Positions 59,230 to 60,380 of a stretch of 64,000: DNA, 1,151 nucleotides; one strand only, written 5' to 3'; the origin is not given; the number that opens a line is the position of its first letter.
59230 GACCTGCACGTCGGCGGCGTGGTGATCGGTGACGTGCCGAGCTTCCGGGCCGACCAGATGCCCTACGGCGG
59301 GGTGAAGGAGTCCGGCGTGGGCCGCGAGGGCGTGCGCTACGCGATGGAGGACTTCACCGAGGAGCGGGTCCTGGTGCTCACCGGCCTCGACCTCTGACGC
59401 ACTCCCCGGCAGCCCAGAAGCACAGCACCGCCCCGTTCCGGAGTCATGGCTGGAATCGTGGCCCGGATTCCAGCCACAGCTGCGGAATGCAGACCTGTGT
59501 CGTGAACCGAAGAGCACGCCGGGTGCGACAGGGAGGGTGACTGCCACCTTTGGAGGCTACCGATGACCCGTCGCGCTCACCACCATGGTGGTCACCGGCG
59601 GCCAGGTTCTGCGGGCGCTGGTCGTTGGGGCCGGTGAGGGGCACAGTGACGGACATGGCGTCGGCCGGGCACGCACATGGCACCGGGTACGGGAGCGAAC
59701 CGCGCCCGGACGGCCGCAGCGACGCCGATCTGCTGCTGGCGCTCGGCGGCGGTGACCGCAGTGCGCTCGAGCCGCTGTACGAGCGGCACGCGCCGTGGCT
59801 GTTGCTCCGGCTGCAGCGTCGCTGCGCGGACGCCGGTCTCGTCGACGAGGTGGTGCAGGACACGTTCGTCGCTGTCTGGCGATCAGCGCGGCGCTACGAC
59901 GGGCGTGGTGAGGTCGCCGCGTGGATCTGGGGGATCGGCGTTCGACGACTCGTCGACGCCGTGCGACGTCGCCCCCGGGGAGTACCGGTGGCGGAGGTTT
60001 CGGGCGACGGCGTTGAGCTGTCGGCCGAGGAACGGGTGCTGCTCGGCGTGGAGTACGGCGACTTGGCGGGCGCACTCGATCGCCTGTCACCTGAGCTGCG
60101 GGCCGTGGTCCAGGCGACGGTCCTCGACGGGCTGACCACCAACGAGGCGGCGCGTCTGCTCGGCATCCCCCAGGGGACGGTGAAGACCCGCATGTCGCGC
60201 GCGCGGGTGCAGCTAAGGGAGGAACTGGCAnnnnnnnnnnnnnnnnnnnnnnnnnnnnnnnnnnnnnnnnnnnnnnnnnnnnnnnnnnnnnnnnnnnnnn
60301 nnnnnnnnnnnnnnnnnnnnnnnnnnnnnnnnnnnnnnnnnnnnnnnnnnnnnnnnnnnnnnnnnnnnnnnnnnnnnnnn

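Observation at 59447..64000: Six-gene ECF sigma operon with every junction overlapping: sigma - polytopic zf-HC2 anti-sigma - ABC ATPase - ABC-2 permease - membrane protein - S41 peptidase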

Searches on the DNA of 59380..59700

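Call 121: search_rna_families(source=window, start=59380, end=59700, threshold=evalue, max_evalue=1)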
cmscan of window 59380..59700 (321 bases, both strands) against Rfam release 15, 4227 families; matches with E-value up to 1: 0.
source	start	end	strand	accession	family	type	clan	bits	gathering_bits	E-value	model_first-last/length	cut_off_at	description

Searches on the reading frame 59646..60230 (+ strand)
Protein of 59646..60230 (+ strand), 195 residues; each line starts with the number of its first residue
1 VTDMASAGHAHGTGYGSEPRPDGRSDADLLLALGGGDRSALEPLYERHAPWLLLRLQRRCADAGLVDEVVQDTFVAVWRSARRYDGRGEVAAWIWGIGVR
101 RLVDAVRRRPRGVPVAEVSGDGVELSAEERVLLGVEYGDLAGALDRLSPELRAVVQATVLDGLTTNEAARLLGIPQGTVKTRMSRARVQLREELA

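Call 4: search_protein_families(library=pfam, proteins=[window:59655-60230:+], max_evalue=0.1)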
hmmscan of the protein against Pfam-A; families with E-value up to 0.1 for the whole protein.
window:59655-60230:+ (192 aa): 12 families
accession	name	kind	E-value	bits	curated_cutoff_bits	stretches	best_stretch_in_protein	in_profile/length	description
PF04542.20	Sigma70_r2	-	3e-14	53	24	1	41-106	1-68/71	Sigma-70 region 2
PF08281.18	Sigma70_r4_2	-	2.7e-13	49.8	25.7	1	137-187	4-54/54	Sigma-70, region 4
PF04545.22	Sigma70_r4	-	1.6e-11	43.9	24.1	1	140-189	1-50/50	Sigma-70, region 4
PF07638.17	Sigma70_ECF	-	3e-07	30.9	21.1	1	67-191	53-183/185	ECF sigma factor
PF13542.12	HTH_Tnp_ISL3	-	0.0051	16.7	27.4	1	143-182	11-49/51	Helix-turn-helix domain of transposase family ISL3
PF12728.13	HTH_17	-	0.0061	17.2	27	1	160-180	2-21/51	Helix-turn-helix domain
PF13518.12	HTH_28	-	0.0086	16.6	25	1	150-183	4-36/52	Helix-turn-helix domain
PF20432.4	Xre-like-HTH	-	0.0088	16.8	25.8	1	159-183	23-45/63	Antitoxin Xre-like helix-turn-helix domain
PF13384.12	HTH_23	-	0.013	15.7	24.6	1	147-177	5-35/50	Homeodomain-like domain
PF05225.22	HTH_psq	-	0.04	14.1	20.4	1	156-183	12-39/45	helix-turn-helix, Psq domain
PF13412.12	HTH_24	-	0.057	13.5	21.9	0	159-182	17-40/48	Winged helix-turn-helix DNA-binding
PF12840.13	HTH_20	-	0.094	13.1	27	1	149-177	7-36/51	Helix-turn-helix domain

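Call 5: search_protein_families(library=ncbifam, proteins=[window:59655-60230:+], max_evalue=0.1)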
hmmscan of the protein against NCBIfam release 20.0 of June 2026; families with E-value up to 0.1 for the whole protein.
window:59655-60230:+ (192 aa): 90 families (the best 25 are shown)
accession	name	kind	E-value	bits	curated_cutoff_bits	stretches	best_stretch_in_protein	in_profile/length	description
NF007225.0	PRK09643.1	equivalog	5e-25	88.4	190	1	18-191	9-182/204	RNA polymerase sigma factor SigM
NF009168.0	PRK12515.1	subfamily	1.3e-24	86.7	236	1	21-191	7-179/189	RNA polymerase sigma factor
NF009166.1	PRK12513.1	equivalog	2.9e-24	85.8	206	1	20-192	6-187/193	RNA polymerase sigma factor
NF007228.0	PRK09646.1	subfamily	7e-24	84.5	226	1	22-191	16-190/194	ECF RNA polymerase sigma factor SigK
NF007227.0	PRK09645.1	subfamily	6.5e-23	81.5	202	1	34-189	11-168/177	sigma-70 family RNA polymerase sigma factor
NF010500.0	PRK13919.1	subfamily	8e-23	81.6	226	1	22-191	9-183/186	putative RNA polymerase sigma E protein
NF004113.0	PRK05602.1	equivalog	5.6e-22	78.4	208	1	14-192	23-202/211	RNA polymerase sigma factor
NF009189.0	PRK12537.1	equivalog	1.7e-20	73.3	261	1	27-190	14-180/182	RNA polymerase sigma factor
TIGR02937.1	sigma70-ECF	superfamily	6e-20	71.5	42.9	1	37-191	2-165/165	sigma-70 family RNA polymerase sigma factor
TIGR02983.1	SigE-fam_strep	subfamily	9.6e-20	71.1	141.55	1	37-191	7-158/162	SigE family RNA polymerase sigma factor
NF009171.0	PRK12518.1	equivalog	1.5e-19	70.6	208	1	21-189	12-182/191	RNA polymerase sigma factor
NF007216.0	PRK09638.1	equivalog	1.8e-18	66.9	194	1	29-191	11-174/180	RNA polymerase sigma factor SigY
NF008888.0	PRK11922.1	equivalog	2.5e-18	66.6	204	1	17-192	11-197/231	RNA polymerase sigma factor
NF009165.0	PRK12512.1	equivalog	5.6e-18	65.2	198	1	24-187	10-175/184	RNA polymerase sigma factor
NF009172.0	PRK12519.1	subfamily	7.8e-17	61.5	222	1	20-191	13-189/194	RNA polymerase sigma factor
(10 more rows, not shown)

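Call 50: search_solved_structures(query=window:59646-60230:+, max_evalue=0.00001)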
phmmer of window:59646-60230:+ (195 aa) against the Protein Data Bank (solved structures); distinct sequences matched with E-value up to 0.00001: 16.
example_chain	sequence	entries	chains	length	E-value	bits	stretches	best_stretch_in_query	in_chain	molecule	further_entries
2q1z_A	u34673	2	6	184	2.4e-13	53.5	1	36-194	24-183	RpoE, ECF SigE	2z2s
4cxf_A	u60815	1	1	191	9.1e-13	51.6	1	25-191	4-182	RNA POLYMERASE SIGMA FACTOR CNRH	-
6dv9_F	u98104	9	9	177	1.2e-12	51.2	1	37-191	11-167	ECF RNA polymerase sigma factor SigL | RNA polymerase sigma factor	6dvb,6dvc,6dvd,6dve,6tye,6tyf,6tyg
9m9d_F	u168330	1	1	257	1.8e-12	50.6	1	42-195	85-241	ECF RNA polymerase sigma factor SigE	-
9m9e_F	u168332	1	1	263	1.9e-12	50.5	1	42-195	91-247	ECF RNA polymerase sigma factor SigE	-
9m98_F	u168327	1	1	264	1.9e-12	50.5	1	42-195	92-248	ECF RNA polymerase sigma factor SigE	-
4nqw_A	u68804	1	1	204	2.8e-12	50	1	21-191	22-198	ECF RNA polymerase sigma factor SigK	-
1or7_A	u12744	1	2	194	9.1e-11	45.1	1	29-190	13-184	RNA polymerase sigma-E factor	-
6jbq_F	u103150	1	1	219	1.2e-10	44.7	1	26-190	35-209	ECF RNA polymerase sigma-E factor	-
6jcy_F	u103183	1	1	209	4.3e-09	39.6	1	15-194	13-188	ECF RNA polymerase sigma factor SigH,ECF RNA polymerase sigma factor SigE,ECF RNA polymera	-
5uxx_A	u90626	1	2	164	5.4e-09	39.2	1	66-193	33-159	RNA polymerase sigma factor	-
6in7_B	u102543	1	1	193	1.8e-08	37.5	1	26-190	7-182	RNA polymerase sigma-H factor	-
5wuq_A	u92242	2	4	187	2.1e-08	37.3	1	36-194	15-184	ECF RNA polymerase sigma factor SigW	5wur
8z6g_B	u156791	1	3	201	2.1e-08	37.3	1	26-190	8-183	RNA polymerase sigma factor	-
5zx2_F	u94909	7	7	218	1.6e-07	34.4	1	15-194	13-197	ECF RNA polymerase sigma factor SigH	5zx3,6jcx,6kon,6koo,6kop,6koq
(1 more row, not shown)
